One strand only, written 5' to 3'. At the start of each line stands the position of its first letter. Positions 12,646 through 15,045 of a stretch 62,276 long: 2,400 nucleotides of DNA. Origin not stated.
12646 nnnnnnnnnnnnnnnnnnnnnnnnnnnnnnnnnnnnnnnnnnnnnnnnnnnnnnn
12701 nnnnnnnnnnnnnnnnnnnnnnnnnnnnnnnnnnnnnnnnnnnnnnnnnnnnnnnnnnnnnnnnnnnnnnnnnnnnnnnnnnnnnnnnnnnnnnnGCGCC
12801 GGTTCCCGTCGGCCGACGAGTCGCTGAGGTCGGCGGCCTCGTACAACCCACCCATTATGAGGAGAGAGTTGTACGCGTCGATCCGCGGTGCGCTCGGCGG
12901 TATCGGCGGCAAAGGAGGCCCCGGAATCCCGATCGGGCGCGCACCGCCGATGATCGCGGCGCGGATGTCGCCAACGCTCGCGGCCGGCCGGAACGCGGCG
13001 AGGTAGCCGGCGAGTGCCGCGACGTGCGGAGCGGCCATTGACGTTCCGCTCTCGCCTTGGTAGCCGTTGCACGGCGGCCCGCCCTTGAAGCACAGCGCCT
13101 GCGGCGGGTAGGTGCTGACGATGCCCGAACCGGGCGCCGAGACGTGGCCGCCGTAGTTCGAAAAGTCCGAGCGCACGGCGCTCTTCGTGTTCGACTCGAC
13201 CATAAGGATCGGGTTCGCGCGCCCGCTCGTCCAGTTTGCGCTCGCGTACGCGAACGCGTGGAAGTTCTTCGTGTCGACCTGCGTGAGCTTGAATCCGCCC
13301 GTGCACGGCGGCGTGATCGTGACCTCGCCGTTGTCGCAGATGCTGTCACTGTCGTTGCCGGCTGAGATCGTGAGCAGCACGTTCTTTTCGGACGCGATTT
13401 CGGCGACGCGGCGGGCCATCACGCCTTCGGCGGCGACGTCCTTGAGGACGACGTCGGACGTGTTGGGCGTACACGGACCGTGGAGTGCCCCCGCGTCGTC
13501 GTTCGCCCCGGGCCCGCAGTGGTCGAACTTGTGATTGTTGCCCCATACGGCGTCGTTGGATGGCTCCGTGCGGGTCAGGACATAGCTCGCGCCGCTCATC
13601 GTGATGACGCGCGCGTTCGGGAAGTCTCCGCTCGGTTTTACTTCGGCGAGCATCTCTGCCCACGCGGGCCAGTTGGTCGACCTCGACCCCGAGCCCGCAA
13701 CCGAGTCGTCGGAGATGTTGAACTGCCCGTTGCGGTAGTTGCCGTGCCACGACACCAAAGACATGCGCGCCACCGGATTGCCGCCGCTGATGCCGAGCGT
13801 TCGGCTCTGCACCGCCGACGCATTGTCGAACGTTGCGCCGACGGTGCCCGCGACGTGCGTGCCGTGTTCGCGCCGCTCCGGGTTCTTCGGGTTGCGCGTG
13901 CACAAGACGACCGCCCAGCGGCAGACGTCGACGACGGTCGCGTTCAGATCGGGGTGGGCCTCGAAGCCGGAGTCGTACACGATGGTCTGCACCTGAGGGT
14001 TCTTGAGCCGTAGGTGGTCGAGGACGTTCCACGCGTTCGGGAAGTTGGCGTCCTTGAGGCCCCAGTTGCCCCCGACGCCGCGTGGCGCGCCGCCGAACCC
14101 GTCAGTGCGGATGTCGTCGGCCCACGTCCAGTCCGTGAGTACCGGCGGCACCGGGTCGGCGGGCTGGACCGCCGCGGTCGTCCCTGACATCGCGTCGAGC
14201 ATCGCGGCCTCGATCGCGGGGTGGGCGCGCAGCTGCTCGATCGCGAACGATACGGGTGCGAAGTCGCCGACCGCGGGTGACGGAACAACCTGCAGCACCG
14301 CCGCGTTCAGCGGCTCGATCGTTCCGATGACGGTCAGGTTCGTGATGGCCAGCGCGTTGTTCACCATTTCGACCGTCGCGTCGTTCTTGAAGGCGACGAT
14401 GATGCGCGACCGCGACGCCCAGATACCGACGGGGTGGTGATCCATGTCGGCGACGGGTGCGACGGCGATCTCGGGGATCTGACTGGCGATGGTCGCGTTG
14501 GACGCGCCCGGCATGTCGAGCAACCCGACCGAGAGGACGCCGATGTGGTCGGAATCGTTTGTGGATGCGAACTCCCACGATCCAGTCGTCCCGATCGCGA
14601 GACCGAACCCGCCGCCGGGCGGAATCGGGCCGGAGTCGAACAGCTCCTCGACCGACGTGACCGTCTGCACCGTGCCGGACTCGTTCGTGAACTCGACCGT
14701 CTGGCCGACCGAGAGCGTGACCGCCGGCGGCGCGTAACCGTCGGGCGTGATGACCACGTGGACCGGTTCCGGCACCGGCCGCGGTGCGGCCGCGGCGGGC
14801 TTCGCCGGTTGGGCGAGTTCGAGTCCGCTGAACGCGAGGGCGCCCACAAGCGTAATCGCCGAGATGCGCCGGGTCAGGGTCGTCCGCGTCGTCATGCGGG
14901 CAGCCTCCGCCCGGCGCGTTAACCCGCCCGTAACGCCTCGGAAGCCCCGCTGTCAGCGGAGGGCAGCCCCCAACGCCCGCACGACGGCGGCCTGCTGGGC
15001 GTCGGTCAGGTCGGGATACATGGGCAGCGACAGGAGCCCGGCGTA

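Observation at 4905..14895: Giant sortase-anchored S8 protease/adhesin embedded in, and apparently co-transcribed with, the pseudaminic acid island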

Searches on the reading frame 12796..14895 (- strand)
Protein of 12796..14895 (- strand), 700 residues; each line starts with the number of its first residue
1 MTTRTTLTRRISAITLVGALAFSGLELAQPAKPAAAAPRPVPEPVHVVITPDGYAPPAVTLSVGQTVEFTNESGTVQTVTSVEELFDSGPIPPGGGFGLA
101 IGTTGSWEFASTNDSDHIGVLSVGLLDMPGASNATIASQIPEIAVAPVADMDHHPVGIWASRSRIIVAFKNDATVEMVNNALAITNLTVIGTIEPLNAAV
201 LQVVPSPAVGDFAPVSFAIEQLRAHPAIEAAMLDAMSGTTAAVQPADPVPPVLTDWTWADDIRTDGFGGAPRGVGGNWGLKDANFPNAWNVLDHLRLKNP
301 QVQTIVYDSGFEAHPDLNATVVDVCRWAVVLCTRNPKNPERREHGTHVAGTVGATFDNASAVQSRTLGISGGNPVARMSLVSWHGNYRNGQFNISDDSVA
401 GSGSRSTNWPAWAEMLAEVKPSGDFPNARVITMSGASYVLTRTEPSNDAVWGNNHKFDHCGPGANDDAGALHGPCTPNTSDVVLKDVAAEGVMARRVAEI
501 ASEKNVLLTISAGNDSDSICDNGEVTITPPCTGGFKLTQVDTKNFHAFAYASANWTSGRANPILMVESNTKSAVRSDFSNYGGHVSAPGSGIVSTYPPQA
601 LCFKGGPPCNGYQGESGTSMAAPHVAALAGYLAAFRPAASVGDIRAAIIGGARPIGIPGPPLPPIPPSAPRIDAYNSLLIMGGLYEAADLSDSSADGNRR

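Call 47: search_solved_structures(query=window:12796-14895:-, max_evalue=0.01, show_alignments=1)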
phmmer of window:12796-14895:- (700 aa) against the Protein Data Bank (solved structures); distinct sequences matched with E-value up to 0.01: 48.
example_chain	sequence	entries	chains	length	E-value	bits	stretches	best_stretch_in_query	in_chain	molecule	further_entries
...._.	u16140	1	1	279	2.3e-08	36.3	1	554-655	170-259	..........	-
1tec_E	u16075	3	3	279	5.1e-08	35.1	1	554-655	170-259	THERMITASE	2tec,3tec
1gnv_A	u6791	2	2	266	2.9e-07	32.7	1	301-376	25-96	SUBTILISIN BPN'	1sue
1dui_A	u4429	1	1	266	2.9e-07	32.6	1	301-376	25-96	PROTEIN (SUBTILISIN BPN')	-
3qtl_A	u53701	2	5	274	6.1e-07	31.6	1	566-652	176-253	Subtilisin-like serin protease | KerA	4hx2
1sua_A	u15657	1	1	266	6.9e-07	31.4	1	301-376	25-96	SUBTILISIN BPN'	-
4gi3_A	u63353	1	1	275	6.9e-07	31.4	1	566-652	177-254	KerA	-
1yu6_A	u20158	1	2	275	9.3e-07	31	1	567-652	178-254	Subtilisin Carlsberg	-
1scn_E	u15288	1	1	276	9.4e-07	31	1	566-652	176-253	SUBTILISIN CARLSBERG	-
1af4_A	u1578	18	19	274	1e-06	30.9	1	567-652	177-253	SUBTILISIN CARLSBERG | SUBTILISIN CARLSBERG, TYPE VIII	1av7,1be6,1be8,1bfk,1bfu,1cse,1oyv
1c3l_A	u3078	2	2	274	1.1e-06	30.8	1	565-652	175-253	SUBTILISIN-CARLSBERG | Subtilisin Carlsberg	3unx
1sel_A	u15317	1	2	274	3.1e-06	29.3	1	567-652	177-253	SELENOSUBTILISIN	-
1avt_A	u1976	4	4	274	3.1e-06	29.3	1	567-652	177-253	SUBTILISIN CARLSBERG, TYPE VIII | KerA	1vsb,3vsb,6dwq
1spb_S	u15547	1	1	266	4.6e-06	28.7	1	301-376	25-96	SUBTILISIN BPN'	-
3i6s_A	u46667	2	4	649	6.2e-06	28.3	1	568-661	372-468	Subtilisin-like protease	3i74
9cck_A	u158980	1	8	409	0.00099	21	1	52-114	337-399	Copper-containing nitrite reductase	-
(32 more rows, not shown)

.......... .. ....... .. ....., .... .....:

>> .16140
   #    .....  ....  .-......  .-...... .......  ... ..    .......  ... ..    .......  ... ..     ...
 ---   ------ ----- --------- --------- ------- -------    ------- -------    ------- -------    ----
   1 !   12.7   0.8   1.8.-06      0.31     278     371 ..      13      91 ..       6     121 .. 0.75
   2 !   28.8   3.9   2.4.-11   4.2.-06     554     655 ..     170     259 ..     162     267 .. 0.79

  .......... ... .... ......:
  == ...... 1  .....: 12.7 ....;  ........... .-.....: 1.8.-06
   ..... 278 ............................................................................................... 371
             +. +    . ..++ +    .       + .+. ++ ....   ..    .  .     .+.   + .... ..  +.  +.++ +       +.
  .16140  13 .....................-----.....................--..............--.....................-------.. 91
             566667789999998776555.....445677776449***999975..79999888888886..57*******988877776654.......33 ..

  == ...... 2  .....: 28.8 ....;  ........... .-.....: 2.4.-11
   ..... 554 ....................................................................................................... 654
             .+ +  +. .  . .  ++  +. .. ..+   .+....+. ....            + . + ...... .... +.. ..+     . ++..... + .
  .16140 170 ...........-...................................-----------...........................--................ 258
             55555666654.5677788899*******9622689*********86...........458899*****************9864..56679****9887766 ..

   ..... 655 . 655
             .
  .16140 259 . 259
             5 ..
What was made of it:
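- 14518..14769 (-): Cupredoxin-like beta-sandwich (about residues 43-126) with no Cys, so it cannot form a type-1 copper site. calls 47 (9cck, E 1e-3), 59 (Cupredoxin_1, E 0.0096), 89, 94
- On Peptidase family S8 (subtilases): PDB subtilases match at up to E 2e-8 (call 47).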

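Call 79: search_protein_families(library=ncbifam, proteins=[window:12796-14895:-], max_evalue=0.001)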
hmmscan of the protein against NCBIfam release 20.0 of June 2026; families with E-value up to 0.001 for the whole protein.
window:12796-14895:- (700 aa): 2 families
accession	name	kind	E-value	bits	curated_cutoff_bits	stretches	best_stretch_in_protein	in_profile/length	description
TIGR03921.1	T7SS_mycosin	equivalog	1.8e-11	43.8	278.75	1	493-652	138-263/353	type VII secretion-associated serine protease mycosin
NF033595.1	denti_PrtP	equivalog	7.9e-09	34.7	300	1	563-640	390-464/606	dentilisin complex serine proteinase subunit PrtP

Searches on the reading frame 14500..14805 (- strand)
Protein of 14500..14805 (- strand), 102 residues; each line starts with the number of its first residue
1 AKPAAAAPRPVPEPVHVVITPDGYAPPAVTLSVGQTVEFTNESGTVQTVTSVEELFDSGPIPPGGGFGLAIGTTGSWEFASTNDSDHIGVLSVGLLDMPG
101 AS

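Call 59: search_protein_families(library=pfam, proteins=[window:14500-14805:-], max_evalue=0.1)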
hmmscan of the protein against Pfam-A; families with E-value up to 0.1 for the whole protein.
window:14500-14805:- (102 aa): 2 families
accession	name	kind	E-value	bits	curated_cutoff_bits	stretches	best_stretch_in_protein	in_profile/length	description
PF13473.12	Cupredoxin_1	-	0.0096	16.4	27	1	4-85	15-96/104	Cupredoxin-like domain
PF14627.12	DUF4453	-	0.04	14.5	26.1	0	57-87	56-86/109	Domain of unknown function (DUF4453)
